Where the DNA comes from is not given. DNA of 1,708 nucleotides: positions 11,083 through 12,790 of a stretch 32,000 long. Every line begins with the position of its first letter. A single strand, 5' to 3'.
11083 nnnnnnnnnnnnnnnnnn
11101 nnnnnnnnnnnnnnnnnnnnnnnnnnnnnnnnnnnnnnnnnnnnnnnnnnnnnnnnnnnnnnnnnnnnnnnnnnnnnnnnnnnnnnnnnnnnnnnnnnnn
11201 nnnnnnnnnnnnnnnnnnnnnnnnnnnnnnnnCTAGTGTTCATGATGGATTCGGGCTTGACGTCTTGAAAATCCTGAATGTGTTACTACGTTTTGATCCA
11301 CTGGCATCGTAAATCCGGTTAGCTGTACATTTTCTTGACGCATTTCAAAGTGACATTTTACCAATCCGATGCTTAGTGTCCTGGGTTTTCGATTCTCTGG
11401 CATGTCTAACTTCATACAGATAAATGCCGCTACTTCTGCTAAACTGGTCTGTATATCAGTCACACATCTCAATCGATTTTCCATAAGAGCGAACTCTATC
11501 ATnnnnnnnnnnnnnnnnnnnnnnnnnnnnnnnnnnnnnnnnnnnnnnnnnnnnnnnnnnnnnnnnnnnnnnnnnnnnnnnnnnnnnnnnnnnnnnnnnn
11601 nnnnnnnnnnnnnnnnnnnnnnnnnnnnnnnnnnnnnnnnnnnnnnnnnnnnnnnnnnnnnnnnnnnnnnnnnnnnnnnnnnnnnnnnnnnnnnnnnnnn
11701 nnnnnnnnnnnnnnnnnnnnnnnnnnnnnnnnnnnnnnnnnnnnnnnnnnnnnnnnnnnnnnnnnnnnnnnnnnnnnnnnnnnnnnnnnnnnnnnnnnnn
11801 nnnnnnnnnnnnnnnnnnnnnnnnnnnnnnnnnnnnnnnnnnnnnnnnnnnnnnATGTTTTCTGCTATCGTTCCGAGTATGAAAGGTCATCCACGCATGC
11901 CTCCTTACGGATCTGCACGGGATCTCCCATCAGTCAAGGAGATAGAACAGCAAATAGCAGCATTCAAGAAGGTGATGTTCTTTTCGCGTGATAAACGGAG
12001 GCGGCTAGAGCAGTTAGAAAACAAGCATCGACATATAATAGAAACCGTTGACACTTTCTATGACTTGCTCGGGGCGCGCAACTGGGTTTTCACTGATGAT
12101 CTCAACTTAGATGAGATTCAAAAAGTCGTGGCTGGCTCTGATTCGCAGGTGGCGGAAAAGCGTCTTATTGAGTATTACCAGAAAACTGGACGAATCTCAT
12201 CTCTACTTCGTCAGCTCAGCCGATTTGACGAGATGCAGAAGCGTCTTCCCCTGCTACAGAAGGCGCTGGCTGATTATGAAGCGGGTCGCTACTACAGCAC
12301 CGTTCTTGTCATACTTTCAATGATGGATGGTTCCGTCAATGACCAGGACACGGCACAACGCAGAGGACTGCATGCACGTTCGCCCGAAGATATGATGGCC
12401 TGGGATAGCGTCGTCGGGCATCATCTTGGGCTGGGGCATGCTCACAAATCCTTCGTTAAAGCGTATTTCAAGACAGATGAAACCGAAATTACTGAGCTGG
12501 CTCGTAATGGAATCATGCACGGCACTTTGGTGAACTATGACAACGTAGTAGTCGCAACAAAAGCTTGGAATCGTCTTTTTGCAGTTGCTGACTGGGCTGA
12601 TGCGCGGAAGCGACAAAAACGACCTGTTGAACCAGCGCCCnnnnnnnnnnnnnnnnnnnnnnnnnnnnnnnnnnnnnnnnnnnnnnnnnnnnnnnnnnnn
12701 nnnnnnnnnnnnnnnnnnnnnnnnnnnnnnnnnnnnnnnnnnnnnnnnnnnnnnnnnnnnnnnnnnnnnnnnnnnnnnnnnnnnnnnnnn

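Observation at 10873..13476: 2.6-kb AT-rich island abutting the defence operon, with no mobility genes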

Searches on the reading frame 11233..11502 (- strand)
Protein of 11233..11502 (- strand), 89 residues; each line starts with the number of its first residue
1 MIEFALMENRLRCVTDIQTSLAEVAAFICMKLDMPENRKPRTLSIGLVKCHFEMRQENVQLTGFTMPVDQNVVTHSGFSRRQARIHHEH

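Call 7: search_protein_families(library=ncbifam, proteins=[window:11233-11502:-], max_evalue=1)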
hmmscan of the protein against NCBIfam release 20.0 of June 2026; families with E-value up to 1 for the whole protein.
window:11233-11502:- (89 aa): 0 families

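Call 8: search_protein_families(library=phrogs, proteins=[window:11233-11502:-], max_evalue=1)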
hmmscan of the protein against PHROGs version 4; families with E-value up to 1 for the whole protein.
window:11233-11502:- (89 aa): 1 family
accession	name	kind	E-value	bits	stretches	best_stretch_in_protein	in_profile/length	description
phrog_13733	-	unknown function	0.29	11.9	1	11-35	194-218/219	-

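Call 82: search_dna_similar(query=window:11233-11502:-, collection=plasmids, mode=protein, max_evalue=0.01, max_rows=10)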
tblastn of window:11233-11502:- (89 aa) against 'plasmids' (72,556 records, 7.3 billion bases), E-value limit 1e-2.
No match.

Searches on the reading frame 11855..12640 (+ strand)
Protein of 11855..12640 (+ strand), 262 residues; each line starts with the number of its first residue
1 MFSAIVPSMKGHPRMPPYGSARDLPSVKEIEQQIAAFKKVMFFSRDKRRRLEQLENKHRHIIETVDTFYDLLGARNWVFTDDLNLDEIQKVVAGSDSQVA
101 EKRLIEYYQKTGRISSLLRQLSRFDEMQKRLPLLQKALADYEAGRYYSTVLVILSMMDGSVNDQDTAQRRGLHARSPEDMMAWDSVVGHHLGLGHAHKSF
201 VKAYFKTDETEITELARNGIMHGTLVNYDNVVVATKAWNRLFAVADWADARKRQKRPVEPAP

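Call 43: predict_structure(alignment_id=A3)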
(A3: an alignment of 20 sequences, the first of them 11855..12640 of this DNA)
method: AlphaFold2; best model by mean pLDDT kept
length: 262 residues; sequences in the alignment: 20
mean_pLDDT: 71.4   pTM: 0.70
mean pLDDT of the five models: 71.4, 70.0, 68.0, 66.8, 65.8
residues with pLDDT >= 90: 38; 70-90: 121; 50-70: 51; < 50: 52
segments of 3 or more residues with pLDDT < 50: 1-8, 181-223
pLDDT, mean of each block of 10 residues (from residue 1): 39 57 77 88 86 91 86 66 79 89 90 88 83 92 85 80 67 56 46 44 42 44 57 83 77 68 50
secondary structure, 60 per line:
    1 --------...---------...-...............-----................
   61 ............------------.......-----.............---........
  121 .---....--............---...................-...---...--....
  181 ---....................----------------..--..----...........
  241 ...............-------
elements in order: H25-39 H45-72 H85-91 H97-109 H113-121 H125-128 H131-142 H146-164 H177-180 H184-203 H230-255

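Call 49: fold_search(model_id=the predicted structure, library=pdb)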
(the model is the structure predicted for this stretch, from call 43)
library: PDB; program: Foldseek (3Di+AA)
matches with E <= 10: 45; with E <= 0.001: 0
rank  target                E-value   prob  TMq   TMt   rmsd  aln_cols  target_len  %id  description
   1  4z9g_A                1.9e+00  0.05  0.13  0.10  20.9       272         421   12  Crystal structure of human corticotropin-releasing factor receptor 1 (CRF1R) in complex with the antagonist CP-376395  (released 2016-06-29)
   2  9hcj_P0               2.8e+00  0.07  0.16  0.07  19.0       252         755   10  D. discoideum nuclear pore complex (released 2024-12-25)
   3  1wol                  3.1e+00  0.35  0.26  0.49   8.6       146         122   12  Crystal Structure of ST0689, an archaeal HEPN homologue (released 2005-11-22)
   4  9och_B                3.3e+00  0.06  0.19  0.11  29.0       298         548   10  Transporter associated with antigen processing (TAP) bound to the viral protein hUS6 in the outward-facing open state (released 2025-09-10)
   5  5fia_A                3.4e+00  0.07  0.20  0.15  18.8       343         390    9  Structure of the effector protein LpiR1 (Lpg0634) from Legionella pneumophila (released 2016-01-27)
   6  6hwh_W                3.4e+00  0.03  0.12  0.15  16.4       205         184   13  Structure of a functional obligate respiratory supercomplex from Mycobacterium smegmatis (released 2018-11-07)
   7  5hvx                  3.6e+00  0.09  0.15  0.15  17.1       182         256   14  Full length Wild-Type Open-form Sodium Channel NavMs (released 2017-03-01)
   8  7unh_B                3.9e+00  0.07  0.17  0.17  13.8       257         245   12  De novo designed chlorophyll dimer protein in apo state, SP2 (released 2023-04-19)
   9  7e1v_G                4.1e+00  0.04  0.15  0.19  15.4       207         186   12  Cryo-EM structure of apo hybrid respiratory supercomplex consisting of Mycobacterium tuberculosis complexIII and Mycob (released 2021-10-13)
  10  8s6j                  4.6e+00  0.06  0.15  0.16  20.1       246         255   14  NavMs in complex with riluzole (released 2024-09-18)
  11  6sx5                  4.6e+00  0.05  0.15  0.15  19.1       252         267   13  Full length Mutant Open-form Sodium Channel NavMs (released 2021-02-03)
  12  2zd9_A                4.9e+00  0.04  0.16  0.18  21.9       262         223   11  Structure of a Bacterial Cyclic-Nucleotide Regulated Ion Channel (released 2008-12-02)
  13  5jg4_A                5.1e+00  0.06  0.20  0.15  19.2       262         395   11  Structure of the effector protein LpiR1 (Lpg0634) from Legionella pneumophila (released 2016-05-04)
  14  3beh_D                5.3e+00  0.06  0.17  0.19  20.8       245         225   11  Structure of a Bacterial Cyclic Nucleotide Regulated Ion Channel (released 2008-01-15)
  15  6yz2                  5.3e+00  0.04  0.15  0.15  19.6       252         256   13  Full length Open-form Sodium Channel NavMs F208L (released 2020-11-11)
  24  1o3u                  6.3e+00  0.18  0.25  0.49  12.2       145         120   16  Crystal structure of an hepn domain protein (tm0613) from thermotoga maritima at 1.75 A resolution (released 2003-04-22)
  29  9oij_A                6.9e+00  0.04  0.17  0.21  19.2       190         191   14  Structure of S. Typhimurium 14028 Gifsy-1 prophage HepS (released 2026-01-28)
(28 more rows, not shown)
